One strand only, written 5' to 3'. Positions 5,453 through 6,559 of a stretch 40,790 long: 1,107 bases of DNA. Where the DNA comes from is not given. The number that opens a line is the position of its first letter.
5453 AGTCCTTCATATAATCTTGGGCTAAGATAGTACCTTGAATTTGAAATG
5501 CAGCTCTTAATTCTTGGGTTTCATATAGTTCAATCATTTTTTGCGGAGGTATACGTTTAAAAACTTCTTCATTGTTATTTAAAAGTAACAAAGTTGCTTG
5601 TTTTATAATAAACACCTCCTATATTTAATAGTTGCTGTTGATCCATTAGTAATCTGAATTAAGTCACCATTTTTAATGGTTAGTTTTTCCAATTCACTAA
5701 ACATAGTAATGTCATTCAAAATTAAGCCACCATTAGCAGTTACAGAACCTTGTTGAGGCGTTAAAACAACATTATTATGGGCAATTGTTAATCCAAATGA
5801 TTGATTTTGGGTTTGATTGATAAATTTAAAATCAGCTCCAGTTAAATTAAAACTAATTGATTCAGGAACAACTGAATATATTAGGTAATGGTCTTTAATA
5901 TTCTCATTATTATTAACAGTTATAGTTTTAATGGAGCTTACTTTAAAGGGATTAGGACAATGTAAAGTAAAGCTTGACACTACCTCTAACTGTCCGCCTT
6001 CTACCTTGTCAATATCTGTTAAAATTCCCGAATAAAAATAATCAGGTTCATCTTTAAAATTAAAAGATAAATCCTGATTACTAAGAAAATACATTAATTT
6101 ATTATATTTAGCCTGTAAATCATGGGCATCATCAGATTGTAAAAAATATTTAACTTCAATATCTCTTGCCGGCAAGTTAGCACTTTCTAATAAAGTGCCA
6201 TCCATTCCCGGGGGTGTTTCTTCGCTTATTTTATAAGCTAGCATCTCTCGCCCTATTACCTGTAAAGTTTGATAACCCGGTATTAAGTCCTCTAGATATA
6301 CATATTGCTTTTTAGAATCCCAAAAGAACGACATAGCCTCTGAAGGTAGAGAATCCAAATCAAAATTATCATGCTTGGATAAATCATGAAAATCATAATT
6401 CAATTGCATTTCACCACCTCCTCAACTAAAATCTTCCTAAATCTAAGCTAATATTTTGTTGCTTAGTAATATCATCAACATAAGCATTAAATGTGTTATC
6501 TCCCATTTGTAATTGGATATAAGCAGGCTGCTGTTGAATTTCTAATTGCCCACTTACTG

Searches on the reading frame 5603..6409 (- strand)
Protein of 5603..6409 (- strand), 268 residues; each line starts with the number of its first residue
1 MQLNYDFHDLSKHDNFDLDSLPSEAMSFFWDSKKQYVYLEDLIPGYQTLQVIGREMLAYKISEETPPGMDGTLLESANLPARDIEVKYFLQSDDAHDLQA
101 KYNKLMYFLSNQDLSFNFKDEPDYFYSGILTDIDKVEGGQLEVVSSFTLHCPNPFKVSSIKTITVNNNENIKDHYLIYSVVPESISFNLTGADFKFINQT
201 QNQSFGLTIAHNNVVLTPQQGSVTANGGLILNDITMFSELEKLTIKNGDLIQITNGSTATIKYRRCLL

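Call 30: search_protein_families(library=pfam, proteins=[window:5603-6409:-], max_evalue=0.001)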
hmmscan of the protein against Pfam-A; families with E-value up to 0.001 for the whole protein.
window:5603-6409:- (268 aa): 1 family
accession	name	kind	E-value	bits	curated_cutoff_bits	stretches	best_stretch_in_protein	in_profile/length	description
PF05709.17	Sipho_tail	-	1e-06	29.4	24.2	1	38-130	7-97/118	Phage tail protein RIFT-related domain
